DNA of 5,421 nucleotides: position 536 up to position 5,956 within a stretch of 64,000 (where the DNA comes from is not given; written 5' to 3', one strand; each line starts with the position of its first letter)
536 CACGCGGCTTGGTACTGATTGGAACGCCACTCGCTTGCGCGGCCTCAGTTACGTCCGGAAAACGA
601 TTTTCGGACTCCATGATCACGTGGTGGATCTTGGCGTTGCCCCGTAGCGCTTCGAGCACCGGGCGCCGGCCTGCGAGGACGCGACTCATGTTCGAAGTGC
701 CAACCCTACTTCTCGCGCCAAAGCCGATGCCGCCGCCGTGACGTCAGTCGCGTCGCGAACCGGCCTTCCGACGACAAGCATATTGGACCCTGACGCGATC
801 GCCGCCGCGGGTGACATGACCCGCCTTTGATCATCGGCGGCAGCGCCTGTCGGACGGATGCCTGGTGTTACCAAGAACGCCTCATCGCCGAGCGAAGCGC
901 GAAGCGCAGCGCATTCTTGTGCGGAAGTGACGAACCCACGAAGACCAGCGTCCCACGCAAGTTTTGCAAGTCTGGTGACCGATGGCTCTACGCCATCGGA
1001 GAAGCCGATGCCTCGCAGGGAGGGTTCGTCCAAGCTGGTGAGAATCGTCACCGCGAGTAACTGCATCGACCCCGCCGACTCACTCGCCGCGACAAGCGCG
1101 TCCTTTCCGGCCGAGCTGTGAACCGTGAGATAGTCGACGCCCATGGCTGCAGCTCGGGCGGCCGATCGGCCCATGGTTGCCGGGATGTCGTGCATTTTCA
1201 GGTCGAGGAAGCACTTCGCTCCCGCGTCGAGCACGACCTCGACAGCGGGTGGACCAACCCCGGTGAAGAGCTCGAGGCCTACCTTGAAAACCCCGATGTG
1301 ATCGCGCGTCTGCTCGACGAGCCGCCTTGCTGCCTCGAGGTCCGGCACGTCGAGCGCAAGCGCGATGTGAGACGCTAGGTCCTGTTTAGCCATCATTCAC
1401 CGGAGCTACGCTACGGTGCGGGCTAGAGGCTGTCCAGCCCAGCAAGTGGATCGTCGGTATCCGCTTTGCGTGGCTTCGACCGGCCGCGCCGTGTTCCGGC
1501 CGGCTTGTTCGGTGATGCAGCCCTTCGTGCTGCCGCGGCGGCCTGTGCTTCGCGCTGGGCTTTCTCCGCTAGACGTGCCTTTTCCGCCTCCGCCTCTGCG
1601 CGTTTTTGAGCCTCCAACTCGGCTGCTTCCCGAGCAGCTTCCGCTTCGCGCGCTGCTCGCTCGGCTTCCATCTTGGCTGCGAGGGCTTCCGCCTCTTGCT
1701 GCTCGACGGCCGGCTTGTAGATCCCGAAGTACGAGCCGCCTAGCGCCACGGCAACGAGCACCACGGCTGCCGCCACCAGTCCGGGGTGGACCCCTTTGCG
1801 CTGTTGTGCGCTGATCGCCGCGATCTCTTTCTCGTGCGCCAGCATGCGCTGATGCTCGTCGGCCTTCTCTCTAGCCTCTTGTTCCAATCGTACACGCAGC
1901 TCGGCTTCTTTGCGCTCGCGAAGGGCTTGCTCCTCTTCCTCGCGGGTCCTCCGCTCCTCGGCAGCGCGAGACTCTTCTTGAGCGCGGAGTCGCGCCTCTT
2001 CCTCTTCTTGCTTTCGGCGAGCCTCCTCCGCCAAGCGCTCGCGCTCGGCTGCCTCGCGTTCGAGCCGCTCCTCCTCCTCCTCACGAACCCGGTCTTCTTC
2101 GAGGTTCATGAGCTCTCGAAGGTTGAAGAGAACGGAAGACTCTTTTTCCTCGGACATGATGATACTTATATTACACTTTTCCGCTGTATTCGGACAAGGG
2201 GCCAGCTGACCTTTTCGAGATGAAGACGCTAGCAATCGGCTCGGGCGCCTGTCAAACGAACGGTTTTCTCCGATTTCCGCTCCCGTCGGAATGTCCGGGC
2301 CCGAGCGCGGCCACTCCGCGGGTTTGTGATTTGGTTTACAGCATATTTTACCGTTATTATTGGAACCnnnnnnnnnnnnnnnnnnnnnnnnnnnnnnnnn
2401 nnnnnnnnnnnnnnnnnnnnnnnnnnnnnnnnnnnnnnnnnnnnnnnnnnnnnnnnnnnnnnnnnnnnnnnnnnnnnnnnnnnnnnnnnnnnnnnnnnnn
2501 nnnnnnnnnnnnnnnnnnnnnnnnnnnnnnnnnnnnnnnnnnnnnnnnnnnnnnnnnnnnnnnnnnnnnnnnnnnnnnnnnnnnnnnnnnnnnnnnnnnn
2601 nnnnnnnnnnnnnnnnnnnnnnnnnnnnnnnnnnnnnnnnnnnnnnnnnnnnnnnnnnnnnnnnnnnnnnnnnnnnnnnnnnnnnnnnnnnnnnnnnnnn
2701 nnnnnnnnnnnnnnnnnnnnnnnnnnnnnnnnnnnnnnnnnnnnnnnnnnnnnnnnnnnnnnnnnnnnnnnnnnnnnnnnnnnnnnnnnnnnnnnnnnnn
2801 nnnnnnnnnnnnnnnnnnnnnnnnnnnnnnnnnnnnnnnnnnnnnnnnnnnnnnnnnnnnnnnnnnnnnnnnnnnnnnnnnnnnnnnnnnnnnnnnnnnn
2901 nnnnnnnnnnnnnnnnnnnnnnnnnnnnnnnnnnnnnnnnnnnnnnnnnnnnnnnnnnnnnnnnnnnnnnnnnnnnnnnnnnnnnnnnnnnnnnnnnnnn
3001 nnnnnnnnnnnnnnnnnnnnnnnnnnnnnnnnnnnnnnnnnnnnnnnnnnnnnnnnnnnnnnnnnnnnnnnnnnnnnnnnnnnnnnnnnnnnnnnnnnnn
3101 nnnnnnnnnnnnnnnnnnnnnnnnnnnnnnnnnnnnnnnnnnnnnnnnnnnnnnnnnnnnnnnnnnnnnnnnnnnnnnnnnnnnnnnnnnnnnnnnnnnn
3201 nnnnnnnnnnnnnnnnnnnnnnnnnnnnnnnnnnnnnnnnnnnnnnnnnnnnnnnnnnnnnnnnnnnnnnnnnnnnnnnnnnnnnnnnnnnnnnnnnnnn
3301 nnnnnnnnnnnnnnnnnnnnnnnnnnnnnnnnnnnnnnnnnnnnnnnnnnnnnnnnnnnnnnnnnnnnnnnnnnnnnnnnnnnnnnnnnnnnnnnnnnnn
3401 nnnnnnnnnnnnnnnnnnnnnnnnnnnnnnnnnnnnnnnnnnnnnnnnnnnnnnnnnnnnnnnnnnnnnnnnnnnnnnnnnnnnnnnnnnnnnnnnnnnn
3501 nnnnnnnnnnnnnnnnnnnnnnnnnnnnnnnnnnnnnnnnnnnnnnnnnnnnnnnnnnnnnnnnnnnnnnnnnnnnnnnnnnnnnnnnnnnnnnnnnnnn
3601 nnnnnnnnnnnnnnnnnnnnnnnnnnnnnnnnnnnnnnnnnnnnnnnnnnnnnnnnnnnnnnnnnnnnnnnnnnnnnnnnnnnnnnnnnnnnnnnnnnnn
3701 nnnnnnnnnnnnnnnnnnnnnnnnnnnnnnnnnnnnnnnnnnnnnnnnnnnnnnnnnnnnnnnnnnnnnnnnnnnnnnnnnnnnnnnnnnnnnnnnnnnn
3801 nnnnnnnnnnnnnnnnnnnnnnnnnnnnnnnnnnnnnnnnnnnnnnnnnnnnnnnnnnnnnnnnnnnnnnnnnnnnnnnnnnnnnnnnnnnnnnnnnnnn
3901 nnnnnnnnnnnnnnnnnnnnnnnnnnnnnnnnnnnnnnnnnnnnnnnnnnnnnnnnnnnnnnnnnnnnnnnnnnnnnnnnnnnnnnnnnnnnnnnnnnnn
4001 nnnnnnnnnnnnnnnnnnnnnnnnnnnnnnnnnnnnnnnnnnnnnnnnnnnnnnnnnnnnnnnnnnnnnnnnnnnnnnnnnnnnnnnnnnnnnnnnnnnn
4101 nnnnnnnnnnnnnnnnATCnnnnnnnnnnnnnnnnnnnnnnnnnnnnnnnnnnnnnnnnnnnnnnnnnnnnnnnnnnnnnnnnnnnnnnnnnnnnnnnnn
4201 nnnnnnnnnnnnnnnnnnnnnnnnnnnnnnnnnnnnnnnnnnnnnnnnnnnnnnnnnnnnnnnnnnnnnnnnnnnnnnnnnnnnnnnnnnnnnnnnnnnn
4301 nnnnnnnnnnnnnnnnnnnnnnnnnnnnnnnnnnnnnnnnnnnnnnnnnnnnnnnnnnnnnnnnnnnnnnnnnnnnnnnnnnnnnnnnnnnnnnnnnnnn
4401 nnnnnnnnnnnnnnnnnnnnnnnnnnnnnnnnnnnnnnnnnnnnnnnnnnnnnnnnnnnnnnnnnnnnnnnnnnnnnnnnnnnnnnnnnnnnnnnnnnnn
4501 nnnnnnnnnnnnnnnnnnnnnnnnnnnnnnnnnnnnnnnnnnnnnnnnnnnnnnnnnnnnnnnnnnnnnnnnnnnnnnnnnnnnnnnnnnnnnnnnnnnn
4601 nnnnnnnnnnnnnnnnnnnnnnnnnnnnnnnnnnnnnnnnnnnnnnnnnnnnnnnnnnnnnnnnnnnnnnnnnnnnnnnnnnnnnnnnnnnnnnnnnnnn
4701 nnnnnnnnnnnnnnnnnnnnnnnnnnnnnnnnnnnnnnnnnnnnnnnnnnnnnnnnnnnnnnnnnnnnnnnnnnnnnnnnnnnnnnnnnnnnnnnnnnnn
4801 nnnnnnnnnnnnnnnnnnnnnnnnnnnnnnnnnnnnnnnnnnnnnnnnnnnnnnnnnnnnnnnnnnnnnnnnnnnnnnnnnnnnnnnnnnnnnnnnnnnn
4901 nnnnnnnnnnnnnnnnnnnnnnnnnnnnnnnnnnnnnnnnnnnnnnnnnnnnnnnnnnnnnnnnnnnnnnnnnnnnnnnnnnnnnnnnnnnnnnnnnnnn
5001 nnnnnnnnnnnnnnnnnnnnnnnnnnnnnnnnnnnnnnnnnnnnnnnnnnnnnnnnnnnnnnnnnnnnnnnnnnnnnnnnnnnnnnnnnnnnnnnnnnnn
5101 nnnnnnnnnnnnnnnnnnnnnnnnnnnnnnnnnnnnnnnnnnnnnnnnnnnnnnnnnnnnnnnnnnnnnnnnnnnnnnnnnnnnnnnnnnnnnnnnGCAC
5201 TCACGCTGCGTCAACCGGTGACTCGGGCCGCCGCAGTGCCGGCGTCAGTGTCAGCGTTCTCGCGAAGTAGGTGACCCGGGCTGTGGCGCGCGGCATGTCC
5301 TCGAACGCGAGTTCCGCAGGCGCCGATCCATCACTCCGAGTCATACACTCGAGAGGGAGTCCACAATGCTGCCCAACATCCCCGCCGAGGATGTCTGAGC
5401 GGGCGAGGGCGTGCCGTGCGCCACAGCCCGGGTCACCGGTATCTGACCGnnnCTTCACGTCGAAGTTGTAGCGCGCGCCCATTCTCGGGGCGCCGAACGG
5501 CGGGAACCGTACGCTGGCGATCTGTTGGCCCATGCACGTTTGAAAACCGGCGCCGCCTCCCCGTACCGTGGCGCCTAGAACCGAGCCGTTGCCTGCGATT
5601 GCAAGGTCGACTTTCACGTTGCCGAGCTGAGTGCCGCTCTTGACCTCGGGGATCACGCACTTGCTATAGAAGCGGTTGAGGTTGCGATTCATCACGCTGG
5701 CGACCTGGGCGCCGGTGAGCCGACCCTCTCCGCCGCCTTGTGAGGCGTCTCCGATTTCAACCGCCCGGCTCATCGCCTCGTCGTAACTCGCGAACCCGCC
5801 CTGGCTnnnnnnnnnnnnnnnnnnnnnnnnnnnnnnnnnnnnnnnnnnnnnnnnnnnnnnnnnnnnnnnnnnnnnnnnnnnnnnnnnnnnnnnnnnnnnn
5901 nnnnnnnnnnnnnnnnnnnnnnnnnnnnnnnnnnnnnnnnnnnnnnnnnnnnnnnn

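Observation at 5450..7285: Multi-domain pseudokinase (degenerate kinase, GYF-like region, TM helix, AgmX/PglI-like tail) converging on the PilT-paralog pair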

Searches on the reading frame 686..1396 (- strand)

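Call 47: search_protein_families(library=pfam, proteins=[window:686-1396:-], max_evalue=0.0001)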
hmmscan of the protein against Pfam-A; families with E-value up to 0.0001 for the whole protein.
window:686-1396:- (236 aa): 1 family
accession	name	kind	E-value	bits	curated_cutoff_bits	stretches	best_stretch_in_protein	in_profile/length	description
PF00215.30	OMPdecase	-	4.8e-49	167.7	27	1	10-225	2-220/221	Orotidine 5'-phosphate decarboxylase / HUMPS family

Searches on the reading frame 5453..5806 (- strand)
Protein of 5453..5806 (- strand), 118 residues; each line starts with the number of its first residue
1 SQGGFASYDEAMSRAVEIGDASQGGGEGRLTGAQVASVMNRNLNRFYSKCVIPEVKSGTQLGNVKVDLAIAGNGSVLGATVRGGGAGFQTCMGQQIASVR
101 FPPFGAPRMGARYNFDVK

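Call 17: search_protein_families(library=pfam, proteins=[window:5453-5806:-], max_evalue=10)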
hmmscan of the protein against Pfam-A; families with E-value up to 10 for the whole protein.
seq(118 aa): 0 families

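Call 43: search_solved_structures(query=A6, max_evalue=10, show_alignments=2)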
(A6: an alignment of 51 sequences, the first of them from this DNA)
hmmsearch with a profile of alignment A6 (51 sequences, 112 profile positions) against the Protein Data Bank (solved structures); distinct sequences matched with E-value up to 10: 4.
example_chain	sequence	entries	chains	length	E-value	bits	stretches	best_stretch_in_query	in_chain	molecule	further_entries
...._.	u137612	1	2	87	0.069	16.3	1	54-96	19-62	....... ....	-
9hi3_A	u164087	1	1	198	0.3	14.2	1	54-96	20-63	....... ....,Ferredoxin-1, chloroplastic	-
4z31_A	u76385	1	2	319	0.52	13.5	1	10-53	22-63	Roquin-2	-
4z30_A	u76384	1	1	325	0.54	13.4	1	10-53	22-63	Roquin-2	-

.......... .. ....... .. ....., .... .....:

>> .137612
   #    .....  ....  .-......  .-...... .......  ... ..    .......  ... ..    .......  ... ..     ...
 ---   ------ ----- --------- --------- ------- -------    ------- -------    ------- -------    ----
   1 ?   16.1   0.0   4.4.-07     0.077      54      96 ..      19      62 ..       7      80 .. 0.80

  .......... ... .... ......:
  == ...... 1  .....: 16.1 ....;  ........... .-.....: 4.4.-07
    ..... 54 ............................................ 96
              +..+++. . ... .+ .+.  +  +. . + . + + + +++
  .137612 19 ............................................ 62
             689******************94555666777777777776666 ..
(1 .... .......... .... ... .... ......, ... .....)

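Call 50: predict_structure(alignment_id=A6)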
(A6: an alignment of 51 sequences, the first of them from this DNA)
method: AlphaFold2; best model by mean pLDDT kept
length: 112 residues; sequences in the alignment: 51
mean_pLDDT: 91.4   pTM: 0.81
mean pLDDT of the five models: 91.4, 88.8, 87.1, 86.3, 84.5
residues with pLDDT >= 90: 89; 70-90: 12; 50-70: 11; < 50: 0
segments of 3 or more residues with pLDDT < 50: none
pLDDT, mean of each block of 10 residues (from residue 1): 81 61 93 97 96 95 97 96 98 96 96 90
secondary structure, 60 per line:
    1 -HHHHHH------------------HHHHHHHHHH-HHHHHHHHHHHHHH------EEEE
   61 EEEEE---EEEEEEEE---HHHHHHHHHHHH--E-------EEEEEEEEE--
elements in order: H2-7 H26-35 H37-50 E57-65 E69-76 H80-91 E102-110

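Call 53: fold_search(model_id=the predicted structure, library=pdb)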
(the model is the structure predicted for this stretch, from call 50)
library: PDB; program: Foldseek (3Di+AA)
matches with E <= 10: 222; with E <= 0.001: 0
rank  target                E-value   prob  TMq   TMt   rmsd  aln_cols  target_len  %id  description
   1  2x9a_B                1.7e-02  0.90  0.41  0.47   4.8        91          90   12  crystal structure of g3p from phage IF1 in complex with its coreceptor, the C-terminal domain of TolA (released 2010-12-01)
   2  6sly_MODEL_1_A        1.8e-02  0.72  0.38  0.39   8.2       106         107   14  NMR solution structure of Helicobacter pylori TonB-CTD (residues 179-285) (released 2020-03-25)
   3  2m2k_MODEL_1_A        2.7e-02  0.60  0.39  0.35  14.1       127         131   20  The structure of HasB CTD (released 2013-04-10)
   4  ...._A                3.3e-02  0.91  0.40  0.49   3.5        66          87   21  Crystal structure of the C-terminal domain of FusB, a TonB homologue (released 2022-08-17)
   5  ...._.                3.5e-02  0.84  0.38  0.46   3.8        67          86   19  Crystal structure of the C-terminal domain of FusB, a TonB homologue (released 2022-08-17)
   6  2gsk_B                3.8e-02  0.89  0.37  0.48   3.5        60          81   18  Structure of the BtuB:TonB Complex (released 2006-06-13)
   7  6i97_D                4.3e-02  0.97  0.43  0.51   2.2        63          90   25  Structure of the ferrioxamine B transporter FoxA from Pseudomonas aeruginosa in complex with ferrioxamine B and a C-te (released 2019-08-28)
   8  6fip_MODEL_1_A        5.0e-02  0.92  0.42  0.46   4.0        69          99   23  Solution NMR structure of Pseudomonas aeruginosa TonB CTD (released 2018-08-29)
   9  9dc4_T                5.0e-02  0.91  0.42  0.53   3.2        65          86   11  Transferrin Binding Protein A in complex with transferrin binding protein B, transferrin and globular domain of TonB (released 2026-03-04)
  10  1u07_B                5.3e-02  0.82  0.36  0.44   3.6        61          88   18  Crystal Structure of the 92-residue C-term. part of TonB with significant structural changes compared to shorter fragm (released 2004-11-30)
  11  1u07_A                6.5e-02  0.84  0.40  0.48   3.5        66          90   17  Crystal Structure of the 92-residue C-term. part of TonB with significant structural changes compared to shorter fragm (released 2004-11-30)
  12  3qdr_A                8.0e-02  0.69  0.39  0.45   7.0        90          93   11  Structural characterization of the interaction of colicin A, colicin N, and TolB with the TolAIII translocon (released 2012-01-25)
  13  8rd6_MODEL_1_A        9.1e-02  0.90  0.43  0.52   3.2        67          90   15  the C-terminal domain of TonB protein from Salmonella enterica. (released 2024-01-17)
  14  1s62_MODEL_1_A        9.7e-02  0.44  0.35  0.37   7.2        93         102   14  Solution structure of the Escherichia coli TolA C-terminal domain (released 2005-02-15)
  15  1xx3_MODEL_1_A        1.2e-01  0.93  0.41  0.50   2.0        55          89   24  Solution Structure of Escherichia coli TonB-CTD (released 2005-02-15)
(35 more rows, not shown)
